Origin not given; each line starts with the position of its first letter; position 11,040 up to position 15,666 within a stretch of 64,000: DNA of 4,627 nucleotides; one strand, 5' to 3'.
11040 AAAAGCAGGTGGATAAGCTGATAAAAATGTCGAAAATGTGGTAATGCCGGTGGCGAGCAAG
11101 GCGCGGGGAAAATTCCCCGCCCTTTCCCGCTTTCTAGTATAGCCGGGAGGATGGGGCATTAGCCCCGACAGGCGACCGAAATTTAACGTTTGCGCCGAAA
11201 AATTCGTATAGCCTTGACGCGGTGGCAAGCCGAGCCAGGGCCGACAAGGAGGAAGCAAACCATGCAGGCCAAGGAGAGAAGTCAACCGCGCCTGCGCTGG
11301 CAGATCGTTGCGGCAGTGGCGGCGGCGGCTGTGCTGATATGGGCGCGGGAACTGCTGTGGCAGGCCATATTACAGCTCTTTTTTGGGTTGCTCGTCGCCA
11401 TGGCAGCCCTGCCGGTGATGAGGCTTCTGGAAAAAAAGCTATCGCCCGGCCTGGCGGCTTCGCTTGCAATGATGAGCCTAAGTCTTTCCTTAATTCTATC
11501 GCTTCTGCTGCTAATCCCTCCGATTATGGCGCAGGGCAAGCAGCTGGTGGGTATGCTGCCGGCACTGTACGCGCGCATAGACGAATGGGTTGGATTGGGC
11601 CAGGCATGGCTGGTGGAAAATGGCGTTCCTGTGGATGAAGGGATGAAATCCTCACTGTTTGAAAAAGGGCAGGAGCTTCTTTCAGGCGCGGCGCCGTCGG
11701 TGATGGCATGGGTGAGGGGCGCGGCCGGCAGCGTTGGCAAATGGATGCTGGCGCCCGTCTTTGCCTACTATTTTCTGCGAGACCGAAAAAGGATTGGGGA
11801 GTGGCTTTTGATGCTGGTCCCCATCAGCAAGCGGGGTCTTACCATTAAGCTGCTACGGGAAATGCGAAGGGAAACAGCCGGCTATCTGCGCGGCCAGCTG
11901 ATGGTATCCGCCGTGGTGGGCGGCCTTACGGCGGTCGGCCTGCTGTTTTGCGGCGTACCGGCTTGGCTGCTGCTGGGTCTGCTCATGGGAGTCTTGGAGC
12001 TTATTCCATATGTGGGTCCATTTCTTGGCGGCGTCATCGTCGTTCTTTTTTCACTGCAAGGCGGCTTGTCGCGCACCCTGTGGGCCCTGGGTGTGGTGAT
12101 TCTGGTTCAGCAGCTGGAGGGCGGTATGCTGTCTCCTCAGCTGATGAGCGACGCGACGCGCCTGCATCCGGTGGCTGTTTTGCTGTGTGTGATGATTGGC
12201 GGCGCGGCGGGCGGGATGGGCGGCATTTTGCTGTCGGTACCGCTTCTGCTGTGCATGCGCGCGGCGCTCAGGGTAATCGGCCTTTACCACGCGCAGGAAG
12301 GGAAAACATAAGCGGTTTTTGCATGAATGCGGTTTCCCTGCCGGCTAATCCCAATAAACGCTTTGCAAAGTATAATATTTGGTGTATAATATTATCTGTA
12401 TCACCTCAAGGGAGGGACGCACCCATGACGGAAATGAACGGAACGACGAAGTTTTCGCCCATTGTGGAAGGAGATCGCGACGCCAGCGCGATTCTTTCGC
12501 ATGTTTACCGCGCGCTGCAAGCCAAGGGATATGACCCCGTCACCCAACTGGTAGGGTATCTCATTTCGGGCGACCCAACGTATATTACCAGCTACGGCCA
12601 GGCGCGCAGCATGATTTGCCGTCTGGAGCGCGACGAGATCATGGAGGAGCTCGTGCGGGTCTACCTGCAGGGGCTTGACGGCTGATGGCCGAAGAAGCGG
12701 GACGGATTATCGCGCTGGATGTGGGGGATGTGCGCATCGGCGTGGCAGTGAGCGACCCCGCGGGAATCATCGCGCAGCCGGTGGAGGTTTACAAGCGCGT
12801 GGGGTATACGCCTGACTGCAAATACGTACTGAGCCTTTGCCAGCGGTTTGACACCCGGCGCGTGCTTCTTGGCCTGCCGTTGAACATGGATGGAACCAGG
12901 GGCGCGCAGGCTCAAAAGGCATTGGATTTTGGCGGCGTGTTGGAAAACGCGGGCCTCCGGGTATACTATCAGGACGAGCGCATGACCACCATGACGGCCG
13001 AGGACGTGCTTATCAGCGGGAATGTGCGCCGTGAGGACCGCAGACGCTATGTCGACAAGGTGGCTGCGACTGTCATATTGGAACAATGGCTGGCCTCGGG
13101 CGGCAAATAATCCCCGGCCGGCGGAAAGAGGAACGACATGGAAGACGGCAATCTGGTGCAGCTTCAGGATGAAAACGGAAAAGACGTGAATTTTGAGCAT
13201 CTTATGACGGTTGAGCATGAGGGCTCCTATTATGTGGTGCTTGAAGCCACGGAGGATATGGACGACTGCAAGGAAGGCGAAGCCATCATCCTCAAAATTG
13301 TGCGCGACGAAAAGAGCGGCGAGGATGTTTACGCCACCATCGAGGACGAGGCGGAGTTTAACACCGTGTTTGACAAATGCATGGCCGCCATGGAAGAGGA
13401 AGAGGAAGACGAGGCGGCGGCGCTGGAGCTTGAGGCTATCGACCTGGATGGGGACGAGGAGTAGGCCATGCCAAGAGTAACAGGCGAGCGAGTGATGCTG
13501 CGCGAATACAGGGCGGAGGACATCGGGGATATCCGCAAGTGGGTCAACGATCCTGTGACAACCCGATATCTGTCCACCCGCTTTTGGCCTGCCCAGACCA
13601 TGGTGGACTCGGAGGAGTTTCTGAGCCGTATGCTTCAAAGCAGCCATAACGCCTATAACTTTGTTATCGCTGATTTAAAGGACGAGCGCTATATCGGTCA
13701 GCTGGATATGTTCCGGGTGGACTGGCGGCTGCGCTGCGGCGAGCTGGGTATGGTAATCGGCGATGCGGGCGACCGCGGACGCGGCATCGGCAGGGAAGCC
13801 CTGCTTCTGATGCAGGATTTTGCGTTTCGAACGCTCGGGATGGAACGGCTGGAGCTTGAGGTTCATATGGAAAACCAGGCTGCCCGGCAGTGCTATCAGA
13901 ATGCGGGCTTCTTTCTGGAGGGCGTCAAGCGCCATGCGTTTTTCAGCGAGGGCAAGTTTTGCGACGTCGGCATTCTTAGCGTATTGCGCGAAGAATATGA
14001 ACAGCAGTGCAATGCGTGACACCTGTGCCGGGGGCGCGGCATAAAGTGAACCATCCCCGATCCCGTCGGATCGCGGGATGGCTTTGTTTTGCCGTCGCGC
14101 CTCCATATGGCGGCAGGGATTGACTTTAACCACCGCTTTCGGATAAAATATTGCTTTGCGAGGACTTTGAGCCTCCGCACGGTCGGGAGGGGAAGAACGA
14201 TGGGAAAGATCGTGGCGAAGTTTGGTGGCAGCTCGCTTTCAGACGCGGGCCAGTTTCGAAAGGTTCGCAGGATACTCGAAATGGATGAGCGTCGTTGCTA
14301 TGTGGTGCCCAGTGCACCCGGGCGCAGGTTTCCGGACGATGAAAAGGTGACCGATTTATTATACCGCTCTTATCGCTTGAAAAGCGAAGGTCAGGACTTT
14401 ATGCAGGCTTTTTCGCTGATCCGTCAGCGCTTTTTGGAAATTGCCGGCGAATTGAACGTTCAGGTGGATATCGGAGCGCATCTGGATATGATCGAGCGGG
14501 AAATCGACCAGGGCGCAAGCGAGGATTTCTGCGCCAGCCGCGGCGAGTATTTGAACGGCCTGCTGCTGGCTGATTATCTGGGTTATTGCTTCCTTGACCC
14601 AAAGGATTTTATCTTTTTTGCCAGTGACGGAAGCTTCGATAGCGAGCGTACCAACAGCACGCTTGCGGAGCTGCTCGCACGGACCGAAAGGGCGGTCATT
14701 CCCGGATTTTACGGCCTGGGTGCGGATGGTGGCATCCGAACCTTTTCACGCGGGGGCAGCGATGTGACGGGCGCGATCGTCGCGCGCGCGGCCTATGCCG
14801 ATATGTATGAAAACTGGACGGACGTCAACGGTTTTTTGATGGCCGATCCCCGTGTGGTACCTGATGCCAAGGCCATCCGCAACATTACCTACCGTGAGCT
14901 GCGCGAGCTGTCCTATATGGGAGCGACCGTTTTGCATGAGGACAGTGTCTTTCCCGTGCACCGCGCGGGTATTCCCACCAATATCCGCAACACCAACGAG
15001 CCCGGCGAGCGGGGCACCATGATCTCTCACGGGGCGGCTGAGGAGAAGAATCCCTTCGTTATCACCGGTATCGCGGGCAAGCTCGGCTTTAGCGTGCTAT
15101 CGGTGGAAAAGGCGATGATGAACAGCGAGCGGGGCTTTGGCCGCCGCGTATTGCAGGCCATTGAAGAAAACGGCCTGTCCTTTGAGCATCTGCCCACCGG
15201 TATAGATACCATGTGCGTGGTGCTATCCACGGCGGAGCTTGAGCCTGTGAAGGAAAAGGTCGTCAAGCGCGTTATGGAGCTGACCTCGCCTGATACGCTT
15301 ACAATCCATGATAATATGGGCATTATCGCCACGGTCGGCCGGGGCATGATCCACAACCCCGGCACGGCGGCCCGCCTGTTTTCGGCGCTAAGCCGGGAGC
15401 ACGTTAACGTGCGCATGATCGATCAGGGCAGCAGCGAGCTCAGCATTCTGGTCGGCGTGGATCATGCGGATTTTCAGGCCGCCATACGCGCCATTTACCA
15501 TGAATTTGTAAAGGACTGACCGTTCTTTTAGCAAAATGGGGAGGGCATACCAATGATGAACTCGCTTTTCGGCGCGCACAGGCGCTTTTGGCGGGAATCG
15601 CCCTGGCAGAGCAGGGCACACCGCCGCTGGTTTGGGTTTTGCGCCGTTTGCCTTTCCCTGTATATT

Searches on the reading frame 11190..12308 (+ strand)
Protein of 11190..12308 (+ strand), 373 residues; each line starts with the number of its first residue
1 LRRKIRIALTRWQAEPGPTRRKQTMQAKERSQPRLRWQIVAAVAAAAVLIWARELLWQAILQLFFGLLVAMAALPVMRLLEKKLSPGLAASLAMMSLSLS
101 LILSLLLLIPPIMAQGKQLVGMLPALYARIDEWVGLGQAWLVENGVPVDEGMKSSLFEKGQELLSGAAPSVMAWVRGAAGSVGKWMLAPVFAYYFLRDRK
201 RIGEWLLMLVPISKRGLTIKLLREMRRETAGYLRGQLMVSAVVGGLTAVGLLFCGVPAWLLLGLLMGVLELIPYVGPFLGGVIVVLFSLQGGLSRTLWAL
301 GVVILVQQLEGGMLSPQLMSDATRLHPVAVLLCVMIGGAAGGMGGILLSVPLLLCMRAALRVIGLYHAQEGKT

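Call 56: search_protein_families(library=pfam, proteins=[window:11190-12308:+], max_evalue=0.001)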
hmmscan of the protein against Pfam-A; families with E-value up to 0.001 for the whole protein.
window:11190-12308:+ (373 aa): 1 family
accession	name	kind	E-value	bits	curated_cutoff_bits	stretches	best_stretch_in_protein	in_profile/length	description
PF01594.21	AI-2E_transport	-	5.6e-56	190.5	34.3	1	37-362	2-325/327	AI-2E family transporter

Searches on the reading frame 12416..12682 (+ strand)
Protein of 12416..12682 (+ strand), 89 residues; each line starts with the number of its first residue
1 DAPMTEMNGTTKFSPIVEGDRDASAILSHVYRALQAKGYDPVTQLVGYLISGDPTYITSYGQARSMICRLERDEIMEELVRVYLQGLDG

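Call 77: search_protein_families(library=pfam, proteins=[window:12416-12682:+], max_evalue=0.001)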
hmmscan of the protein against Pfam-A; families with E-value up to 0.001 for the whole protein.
window:12416-12682:+ (89 aa): 1 family
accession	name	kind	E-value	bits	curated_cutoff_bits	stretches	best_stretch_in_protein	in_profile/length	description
PF06135.17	IreB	-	1.6e-32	112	25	1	10-85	3-78/78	IreB regulatory phosphoprotein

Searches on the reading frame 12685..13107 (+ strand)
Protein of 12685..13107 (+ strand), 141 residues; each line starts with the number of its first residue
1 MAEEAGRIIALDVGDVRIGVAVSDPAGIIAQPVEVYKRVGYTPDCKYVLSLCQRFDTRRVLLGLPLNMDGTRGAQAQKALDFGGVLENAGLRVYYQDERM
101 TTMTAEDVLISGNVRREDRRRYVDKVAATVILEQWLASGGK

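Call 77: search_protein_families(library=pfam, proteins=[window:12685-13107:+], max_evalue=0.001)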
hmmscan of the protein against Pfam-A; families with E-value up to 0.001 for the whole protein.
window:12685-13107:+ (141 aa): 1 family
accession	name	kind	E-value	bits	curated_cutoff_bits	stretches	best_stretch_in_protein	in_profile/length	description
PF03652.20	RuvX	-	6.5e-37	127.3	29.2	1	7-137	2-133/134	Holliday junction resolvase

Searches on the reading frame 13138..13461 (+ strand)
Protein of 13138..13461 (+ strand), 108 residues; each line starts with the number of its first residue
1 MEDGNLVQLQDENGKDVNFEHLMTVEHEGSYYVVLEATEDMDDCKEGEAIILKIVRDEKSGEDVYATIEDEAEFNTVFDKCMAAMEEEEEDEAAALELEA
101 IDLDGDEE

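Call 77: search_protein_families(library=pfam, proteins=[window:13138-13461:+], max_evalue=0.001)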
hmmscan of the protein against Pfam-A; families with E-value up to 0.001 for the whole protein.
window:13138-13461:+ (108 aa): 1 family
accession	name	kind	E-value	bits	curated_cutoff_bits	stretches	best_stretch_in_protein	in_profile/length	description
PF06949.16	DUF1292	-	1.4e-15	58.3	24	1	12-86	1-75/75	Protein of unknown function (DUF1292)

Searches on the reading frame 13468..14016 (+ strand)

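Call 77: search_protein_families(library=pfam, proteins=[window:13468-14016:+], max_evalue=0.001)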
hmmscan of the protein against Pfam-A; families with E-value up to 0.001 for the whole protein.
window:13468-14016:+ (183 aa): 4 families
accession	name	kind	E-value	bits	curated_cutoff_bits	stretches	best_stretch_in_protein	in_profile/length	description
PF13302.13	Acetyltransf_3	-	5.9e-23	82.5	25.4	1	8-148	1-137/138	Acetyltransferase (GNAT) domain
PF00583.31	Acetyltransf_1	-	1.9e-12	47.9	20.7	1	39-148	8-116/116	Acetyltransferase (GNAT) family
PF13420.13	Acetyltransf_4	-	1.2e-11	45.4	24.3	1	12-166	2-152/155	Acetyltransferase (GNAT) domain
PF13523.12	Acetyltransf_8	-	1.4e-07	31.6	27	1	17-150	4-139/145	Acetyltransferase (GNAT) domain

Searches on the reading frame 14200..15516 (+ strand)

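Call 5: search_protein_families(library=pfam, proteins=[window:14200-15516:+], max_evalue=1)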
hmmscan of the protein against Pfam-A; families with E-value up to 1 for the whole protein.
window:14200-15516:+ (439 aa): 4 families
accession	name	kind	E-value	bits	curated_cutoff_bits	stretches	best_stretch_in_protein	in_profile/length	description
PF00696.33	AA_kinase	-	1.4e-36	126.9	24.9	1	3-264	2-234/234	Amino acid kinase family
PF22468.2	ACT_9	-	1.2e-26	92.7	27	1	376-436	1-61/61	ACT domain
PF01842.31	ACT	-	2.1e-07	31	27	1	387-431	11-60/66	ACT domain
PF13840.12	ACT_7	-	2.1e-06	27.9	27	1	370-432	3-63/65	ACT domain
